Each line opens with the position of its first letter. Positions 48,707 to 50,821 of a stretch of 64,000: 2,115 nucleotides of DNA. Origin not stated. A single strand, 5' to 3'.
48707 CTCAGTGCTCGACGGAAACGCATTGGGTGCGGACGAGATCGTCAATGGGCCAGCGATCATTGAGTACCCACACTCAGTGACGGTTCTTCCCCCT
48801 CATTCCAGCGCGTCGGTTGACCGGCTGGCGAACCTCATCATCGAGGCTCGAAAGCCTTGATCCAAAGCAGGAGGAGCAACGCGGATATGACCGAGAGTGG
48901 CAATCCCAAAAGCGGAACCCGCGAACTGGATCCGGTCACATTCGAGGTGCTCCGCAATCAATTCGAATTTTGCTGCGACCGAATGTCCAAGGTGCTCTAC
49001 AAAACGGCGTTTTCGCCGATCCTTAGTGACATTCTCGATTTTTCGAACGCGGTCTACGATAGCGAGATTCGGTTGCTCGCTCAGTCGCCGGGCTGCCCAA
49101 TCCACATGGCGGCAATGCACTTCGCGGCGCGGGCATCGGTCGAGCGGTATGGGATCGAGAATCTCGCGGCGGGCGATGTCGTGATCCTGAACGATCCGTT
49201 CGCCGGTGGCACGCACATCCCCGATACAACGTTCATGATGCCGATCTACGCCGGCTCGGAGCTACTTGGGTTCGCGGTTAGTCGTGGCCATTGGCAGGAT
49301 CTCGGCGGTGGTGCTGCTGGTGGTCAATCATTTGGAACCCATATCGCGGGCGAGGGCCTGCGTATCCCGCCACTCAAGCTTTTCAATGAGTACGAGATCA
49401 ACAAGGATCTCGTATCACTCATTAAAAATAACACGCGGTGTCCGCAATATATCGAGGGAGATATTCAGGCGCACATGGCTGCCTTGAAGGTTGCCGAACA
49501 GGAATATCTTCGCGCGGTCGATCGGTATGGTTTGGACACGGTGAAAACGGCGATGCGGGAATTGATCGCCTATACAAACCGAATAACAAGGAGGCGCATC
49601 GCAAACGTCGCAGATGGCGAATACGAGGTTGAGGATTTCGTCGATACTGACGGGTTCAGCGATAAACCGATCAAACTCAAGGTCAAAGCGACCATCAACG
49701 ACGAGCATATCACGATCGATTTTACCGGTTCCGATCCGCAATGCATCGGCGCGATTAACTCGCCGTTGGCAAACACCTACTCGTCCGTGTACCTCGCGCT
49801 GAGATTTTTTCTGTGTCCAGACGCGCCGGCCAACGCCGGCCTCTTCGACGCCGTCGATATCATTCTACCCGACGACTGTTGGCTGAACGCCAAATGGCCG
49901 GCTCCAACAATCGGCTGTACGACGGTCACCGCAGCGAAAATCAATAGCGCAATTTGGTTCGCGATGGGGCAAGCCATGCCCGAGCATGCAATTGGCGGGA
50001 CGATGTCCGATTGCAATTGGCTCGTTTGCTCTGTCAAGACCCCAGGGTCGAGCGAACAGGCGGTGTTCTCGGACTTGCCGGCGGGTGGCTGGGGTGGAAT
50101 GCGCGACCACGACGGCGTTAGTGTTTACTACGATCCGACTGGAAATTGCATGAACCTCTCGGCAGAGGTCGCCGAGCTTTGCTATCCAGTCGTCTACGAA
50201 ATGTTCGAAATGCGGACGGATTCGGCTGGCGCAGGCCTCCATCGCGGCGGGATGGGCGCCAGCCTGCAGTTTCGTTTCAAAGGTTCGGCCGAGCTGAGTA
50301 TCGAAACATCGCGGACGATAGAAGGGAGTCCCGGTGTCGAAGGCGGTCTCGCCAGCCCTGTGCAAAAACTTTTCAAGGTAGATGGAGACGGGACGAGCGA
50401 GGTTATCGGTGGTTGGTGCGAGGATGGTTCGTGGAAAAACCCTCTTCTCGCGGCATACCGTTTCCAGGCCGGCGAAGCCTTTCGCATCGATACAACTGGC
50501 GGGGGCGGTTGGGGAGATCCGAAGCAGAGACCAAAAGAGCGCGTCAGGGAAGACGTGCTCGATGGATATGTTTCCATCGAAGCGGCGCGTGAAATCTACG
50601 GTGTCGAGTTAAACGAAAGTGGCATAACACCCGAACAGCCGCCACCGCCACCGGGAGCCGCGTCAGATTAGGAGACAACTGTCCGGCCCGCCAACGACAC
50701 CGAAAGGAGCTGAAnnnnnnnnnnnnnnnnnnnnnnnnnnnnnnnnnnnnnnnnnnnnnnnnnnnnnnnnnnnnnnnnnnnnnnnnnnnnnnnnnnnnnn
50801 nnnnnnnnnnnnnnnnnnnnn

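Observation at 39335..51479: Mo-hydroxylase, then SDR, then hydantoinase/carboxylase-family pair, then SDR: an ethylbenzene-pathway-like (Ebd-Ped-Apc) gene logic in a lower-GC inserted module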

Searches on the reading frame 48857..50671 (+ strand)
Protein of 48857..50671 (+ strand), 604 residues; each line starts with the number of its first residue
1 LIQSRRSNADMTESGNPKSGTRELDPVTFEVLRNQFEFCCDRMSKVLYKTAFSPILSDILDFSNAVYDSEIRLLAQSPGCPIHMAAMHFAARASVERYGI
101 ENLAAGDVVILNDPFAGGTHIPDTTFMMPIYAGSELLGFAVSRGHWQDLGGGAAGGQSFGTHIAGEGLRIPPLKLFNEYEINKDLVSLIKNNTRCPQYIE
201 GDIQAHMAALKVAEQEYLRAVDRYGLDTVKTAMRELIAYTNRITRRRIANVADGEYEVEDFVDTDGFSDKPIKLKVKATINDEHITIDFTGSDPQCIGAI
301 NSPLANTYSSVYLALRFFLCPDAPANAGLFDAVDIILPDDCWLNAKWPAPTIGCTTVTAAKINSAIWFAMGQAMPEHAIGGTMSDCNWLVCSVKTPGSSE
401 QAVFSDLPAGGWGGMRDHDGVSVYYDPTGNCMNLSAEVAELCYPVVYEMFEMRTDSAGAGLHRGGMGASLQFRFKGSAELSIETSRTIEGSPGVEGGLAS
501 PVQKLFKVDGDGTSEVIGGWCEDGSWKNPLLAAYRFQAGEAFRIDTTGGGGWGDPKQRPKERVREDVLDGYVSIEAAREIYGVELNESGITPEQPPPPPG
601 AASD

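Call 3: search_protein_families(library=pfam, proteins=[window:48857-50671:+])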
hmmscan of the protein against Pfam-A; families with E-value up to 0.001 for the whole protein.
window:48857-50671:+ (604 aa): 1 family
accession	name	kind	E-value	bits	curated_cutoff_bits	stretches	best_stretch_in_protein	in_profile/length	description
PF02538.19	Hydantoinase_B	-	5.2e-152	507.4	26.8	1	25-555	1-519/519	Hydantoinase B/oxoprolinase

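Call 4: search_protein_families(library=ncbifam, proteins=[window:48857-50671:+])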
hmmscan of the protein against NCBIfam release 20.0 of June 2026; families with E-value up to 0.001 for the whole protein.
window:48857-50671:+ (604 aa): 2 families
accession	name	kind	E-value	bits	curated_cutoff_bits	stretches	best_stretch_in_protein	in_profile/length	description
NF050157.1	CapLactmsBetCapB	equivalog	1.6e-89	300.8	1000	1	24-590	1-564/577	caprolactamase subunit beta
NF042976.1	AcphenoCarb_ApcD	equivalog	4e-29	101.4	1500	1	77-469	81-484/685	acetophenone carboxylase subunit delta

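Call 13: search_solved_structures(query=window:48857-50671:+)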
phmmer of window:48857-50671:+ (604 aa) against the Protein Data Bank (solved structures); distinct sequences matched with E-value up to 0.001: 5.
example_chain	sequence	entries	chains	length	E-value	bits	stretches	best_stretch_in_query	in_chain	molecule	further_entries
6yra_B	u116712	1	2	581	1.2e-70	241.9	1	24-591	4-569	Hydantoinase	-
7hk5_A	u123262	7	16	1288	5.5e-70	239.7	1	25-586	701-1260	N-methylhydantoinase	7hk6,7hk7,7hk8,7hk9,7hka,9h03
5l9w_A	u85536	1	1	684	5.7e-25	91.1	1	63-469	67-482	Acetophenone carboxylase delta subunit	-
5m45_A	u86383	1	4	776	9.5e-17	63.9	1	21-468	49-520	Acetone carboxylase alpha subunit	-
5svb_A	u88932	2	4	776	1.2e-16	63.5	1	21-468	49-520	Acetone carboxylase alpha subunit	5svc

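Call 86: search_dna_similar(query=window:48887-50671:+, collection=plasmids, mode=protein, max_rows=15)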
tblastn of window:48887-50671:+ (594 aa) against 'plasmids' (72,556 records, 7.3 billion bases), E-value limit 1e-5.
Records with a match: 947; places in all: 1322; records where one place covers at least 80% of the query: 903.
Best place of each record, by identity: <60% 947.
By first word of the organism name: Agrobacterium 173; Rhizobium 160; Sinorhizobium 117; Pseudosulfitobacter 49; Paracoccus 34; Rhodococcus 22; Sulfitobacter 20; Ensifer 15; Paraburkholderia 14; Shinella 13; and 111 more.
By predicted mobility (MOB-suite, as given by PLSDB): non-mobilizable 546; conjugative 282; mobilizable 119.
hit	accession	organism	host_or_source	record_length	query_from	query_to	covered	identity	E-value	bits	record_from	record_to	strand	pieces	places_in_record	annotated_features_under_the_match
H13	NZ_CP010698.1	Phaeobacter inhibens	cell culture,cleaning system aquaculture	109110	13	581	96%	58.0%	0e+0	691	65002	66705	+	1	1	hydantoinase B/oxoprolinase family protein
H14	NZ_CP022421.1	Pseudosulfitobacter pseudonitzschiae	Skeletonema marinoi strain RO5AC,Cell ...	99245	13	581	96%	58.0%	0e+0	690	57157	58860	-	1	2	hydantoinase B/oxoprolinase family protein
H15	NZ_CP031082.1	Paracoccus yeei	Homo sapiens,single cell,eye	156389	13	584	96%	56.0%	0e+0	679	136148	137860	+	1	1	hydantoinase B/oxoprolinase family protein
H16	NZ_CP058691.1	Paracoccus pantotrophus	pure culture,sewage sludge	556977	13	584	96%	55.8%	0e+0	683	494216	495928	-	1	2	hydantoinase B/oxoprolinase family protein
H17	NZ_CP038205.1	Paracoccus pantotrophus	single cell,soil associated with ...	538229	13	584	96%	55.8%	0e+0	683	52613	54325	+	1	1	hydantoinase B/oxoprolinase family protein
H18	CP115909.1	Agrobacterium tumefaciens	Russian Sage,cell culture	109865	13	576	95%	56.4%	0e+0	681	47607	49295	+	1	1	hydantoinase B/oxoprolinase family protein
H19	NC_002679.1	Mesorhizobium japonicum MAFF 303099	-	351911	14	576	95%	56.3%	0e+0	663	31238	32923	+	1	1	hydantoinase B/oxoprolinase family protein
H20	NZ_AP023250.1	Mesorhizobium sp. 131-2-5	Lotus japonicus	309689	14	576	95%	56.3%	0e+0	663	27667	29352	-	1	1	hydantoinase B/oxoprolinase family protein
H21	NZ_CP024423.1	Paracoccus yeei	Homo sapiens,single cell,skin swab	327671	13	584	96%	55.0%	0e+0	672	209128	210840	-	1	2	hydantoinase B/oxoprolinase family protein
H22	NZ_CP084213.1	Pseudomonas amygdali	Hibiscus rosa-sinensis,Leaves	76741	13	573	94%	56.0%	0e+0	677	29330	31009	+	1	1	hydantoinase B/oxoprolinase family protein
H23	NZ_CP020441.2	Paracoccus yeei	Homo sapiens,Urine suprapubic aspirate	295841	13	584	96%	54.8%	0e+0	669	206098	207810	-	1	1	hydantoinase B/oxoprolinase family protein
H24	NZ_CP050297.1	Mesorhizobium huakuii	Oxytropis kamtschatica,cell ...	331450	14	576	95%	55.4%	1e-158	655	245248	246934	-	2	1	hydantoinase B/oxoprolinase family protein | hypothetical protein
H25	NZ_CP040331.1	Natrinema versiforme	-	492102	13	576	95%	51.9%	0e+0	593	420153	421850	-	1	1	hydantoinase B/oxoprolinase family protein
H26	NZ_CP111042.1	Haladaptatus caseinilyticus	cell culture,sediment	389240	12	575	95%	51.6%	7e-178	565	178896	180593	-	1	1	hydantoinase B/oxoprolinase family protein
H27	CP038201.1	Paracoccus ferrooxidans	single cell,bioreactor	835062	15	580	95%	36.3%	4e-102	347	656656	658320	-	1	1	hydantoinase B/oxoprolinase family protein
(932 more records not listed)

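Call 87: get_annotated_region(hit=H13, flank=9000)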
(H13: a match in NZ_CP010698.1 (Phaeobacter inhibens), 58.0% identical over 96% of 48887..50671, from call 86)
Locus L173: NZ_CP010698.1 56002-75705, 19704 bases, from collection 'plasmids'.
description: Phaeobacter inhibens strain P24 plasmid pP24_b, complete sequence
organism: Phaeobacter inhibens (NCBI taxid 221822)
taxonomy: Bacteria; Pseudomonadota; Alphaproteobacteria; Rhodobacterales; Roseobacteraceae; Phaeobacter; Phaeobacter inhibens
host: -; source: cell culture,cleaning system aquaculture; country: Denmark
typing (MOB-suite, as given by PLSDB): mobilizable; replicon rep_cluster_392,rep_cluster_517; relaxase MOBP
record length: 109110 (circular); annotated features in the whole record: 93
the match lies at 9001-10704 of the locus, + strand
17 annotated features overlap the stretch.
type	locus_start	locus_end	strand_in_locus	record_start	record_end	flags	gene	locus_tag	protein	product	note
CDS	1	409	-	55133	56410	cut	-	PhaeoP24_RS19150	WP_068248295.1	4-aminobutyrate--2-oxoglutarate transaminase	GO:0009448 - gamma-aminobutyric acid metabolic process [Evidence IEA]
CDS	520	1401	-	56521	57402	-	purU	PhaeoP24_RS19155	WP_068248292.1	formyltetrahydrofolate deformylase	GO:0009152 - purine ribonucleotide biosynthetic process [Evidence IEA]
CDS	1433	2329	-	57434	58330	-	folD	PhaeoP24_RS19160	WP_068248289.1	bifunctional methylenetetrahydrofolate dehydrogenase/methenyltetrahydrofolate cyclohydrolase FolD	-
CDS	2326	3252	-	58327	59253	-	-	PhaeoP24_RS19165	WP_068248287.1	FAD-binding protein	-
CDS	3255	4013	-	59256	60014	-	-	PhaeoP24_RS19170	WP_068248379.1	electron transfer flavoprotein subunit beta/FixA family protein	-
CDS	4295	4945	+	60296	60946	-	-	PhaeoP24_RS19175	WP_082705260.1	cupin domain-containing protein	-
CDS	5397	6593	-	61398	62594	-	-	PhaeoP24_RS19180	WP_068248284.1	IS256 family transposase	-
CDS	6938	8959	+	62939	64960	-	-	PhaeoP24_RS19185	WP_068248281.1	hydantoinase/oxoprolinase family protein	-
CDS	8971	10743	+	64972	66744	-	-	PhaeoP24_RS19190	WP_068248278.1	hydantoinase B/oxoprolinase family protein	-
CDS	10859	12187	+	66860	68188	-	-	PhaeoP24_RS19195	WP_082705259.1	ABC transporter substrate-binding protein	-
CDS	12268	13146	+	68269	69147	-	-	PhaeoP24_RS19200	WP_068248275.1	branched-chain amino acid ABC transporter permease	GO:0015803 - branched-chain amino acid transport [Evidence IEA]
CDS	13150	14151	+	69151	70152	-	-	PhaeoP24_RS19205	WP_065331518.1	branched-chain amino acid ABC transporter permease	GO:0015803 - branched-chain amino acid transport [Evidence IEA]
CDS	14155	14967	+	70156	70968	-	-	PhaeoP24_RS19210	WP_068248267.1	ABC transporter ATP-binding protein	-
CDS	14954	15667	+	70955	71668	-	-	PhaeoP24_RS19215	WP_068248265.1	ABC transporter ATP-binding protein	-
CDS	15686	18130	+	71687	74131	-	-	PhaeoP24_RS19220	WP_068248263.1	FAD-dependent oxidoreductase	-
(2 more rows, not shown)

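Call 88: get_annotated_region(hit=H16, flank=9000)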
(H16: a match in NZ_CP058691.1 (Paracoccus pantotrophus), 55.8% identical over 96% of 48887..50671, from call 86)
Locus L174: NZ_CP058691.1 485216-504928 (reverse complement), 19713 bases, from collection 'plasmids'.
description: Paracoccus pantotrophus strain ACCC10489 plasmid unnamed1, complete sequence
organism: Paracoccus pantotrophus (NCBI taxid 82367)
taxonomy: Bacteria; Pseudomonadota; Alphaproteobacteria; Rhodobacterales; Paracoccaceae; Paracoccus; Paracoccus pantotrophus
host: -; source: pure culture,sewage sludge; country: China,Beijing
typing (MOB-suite, as given by PLSDB): non-mobilizable; replicon rep_cluster_229
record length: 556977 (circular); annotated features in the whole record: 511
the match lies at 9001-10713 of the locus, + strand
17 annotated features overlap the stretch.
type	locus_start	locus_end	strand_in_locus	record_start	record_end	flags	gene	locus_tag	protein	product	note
CDS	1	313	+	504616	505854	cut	-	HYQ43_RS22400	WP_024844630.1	aromatic ring-hydroxylating dioxygenase subunit alpha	-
CDS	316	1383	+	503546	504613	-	-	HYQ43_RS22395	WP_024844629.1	hybrid-cluster NAD(P)-dependent oxidoreductase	-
CDS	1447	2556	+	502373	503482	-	hpbD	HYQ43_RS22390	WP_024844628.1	4-hydroxyproline betaine 2-epimerase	-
CDS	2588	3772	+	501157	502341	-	fdhA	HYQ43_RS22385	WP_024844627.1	formaldehyde dehydrogenase, glutathione-independent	GO:0046292 - formaldehyde metabolic process [Evidence IEA]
CDS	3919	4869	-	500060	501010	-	-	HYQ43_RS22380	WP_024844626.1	ornithine cyclodeaminase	-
CDS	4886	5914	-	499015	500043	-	-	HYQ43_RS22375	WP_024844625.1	proline racemase family protein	-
CDS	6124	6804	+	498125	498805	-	-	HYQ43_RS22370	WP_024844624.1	GntR family transcriptional regulator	-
CDS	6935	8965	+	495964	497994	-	-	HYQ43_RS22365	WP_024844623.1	hydantoinase/oxoprolinase family protein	-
CDS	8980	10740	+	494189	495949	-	-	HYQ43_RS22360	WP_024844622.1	hydantoinase B/oxoprolinase family protein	-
CDS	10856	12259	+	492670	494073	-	-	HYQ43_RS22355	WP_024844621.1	FAD-binding oxidoreductase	-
CDS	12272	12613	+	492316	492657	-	-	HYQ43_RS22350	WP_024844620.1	cupin domain-containing protein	-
CDS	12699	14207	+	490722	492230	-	-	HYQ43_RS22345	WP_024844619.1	PucR family transcriptional regulator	-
CDS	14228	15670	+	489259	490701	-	gabD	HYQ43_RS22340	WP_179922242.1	NADP-dependent succinate-semialdehyde dehydrogenase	GO:0009450 - gamma-aminobutyric acid catabolic process [Evidence IEA]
CDS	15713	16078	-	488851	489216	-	-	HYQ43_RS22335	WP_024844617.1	hypothetical protein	-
CDS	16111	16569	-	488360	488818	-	-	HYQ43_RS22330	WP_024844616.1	hypothetical protein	-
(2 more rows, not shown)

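Call 93: search_solved_structures(query=window:48887-50671:+, show_alignments=1, max_evalue=1e-50)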
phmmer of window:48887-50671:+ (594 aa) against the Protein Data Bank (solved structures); distinct sequences matched with E-value up to 1e-50: 2.
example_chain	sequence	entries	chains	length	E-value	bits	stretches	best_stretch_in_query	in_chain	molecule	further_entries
6yra_B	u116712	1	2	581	1.2e-70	241.9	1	14-581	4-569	Hydantoinase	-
7hk5_A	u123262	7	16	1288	5.6e-70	239.7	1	15-576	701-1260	N-methylhydantoinase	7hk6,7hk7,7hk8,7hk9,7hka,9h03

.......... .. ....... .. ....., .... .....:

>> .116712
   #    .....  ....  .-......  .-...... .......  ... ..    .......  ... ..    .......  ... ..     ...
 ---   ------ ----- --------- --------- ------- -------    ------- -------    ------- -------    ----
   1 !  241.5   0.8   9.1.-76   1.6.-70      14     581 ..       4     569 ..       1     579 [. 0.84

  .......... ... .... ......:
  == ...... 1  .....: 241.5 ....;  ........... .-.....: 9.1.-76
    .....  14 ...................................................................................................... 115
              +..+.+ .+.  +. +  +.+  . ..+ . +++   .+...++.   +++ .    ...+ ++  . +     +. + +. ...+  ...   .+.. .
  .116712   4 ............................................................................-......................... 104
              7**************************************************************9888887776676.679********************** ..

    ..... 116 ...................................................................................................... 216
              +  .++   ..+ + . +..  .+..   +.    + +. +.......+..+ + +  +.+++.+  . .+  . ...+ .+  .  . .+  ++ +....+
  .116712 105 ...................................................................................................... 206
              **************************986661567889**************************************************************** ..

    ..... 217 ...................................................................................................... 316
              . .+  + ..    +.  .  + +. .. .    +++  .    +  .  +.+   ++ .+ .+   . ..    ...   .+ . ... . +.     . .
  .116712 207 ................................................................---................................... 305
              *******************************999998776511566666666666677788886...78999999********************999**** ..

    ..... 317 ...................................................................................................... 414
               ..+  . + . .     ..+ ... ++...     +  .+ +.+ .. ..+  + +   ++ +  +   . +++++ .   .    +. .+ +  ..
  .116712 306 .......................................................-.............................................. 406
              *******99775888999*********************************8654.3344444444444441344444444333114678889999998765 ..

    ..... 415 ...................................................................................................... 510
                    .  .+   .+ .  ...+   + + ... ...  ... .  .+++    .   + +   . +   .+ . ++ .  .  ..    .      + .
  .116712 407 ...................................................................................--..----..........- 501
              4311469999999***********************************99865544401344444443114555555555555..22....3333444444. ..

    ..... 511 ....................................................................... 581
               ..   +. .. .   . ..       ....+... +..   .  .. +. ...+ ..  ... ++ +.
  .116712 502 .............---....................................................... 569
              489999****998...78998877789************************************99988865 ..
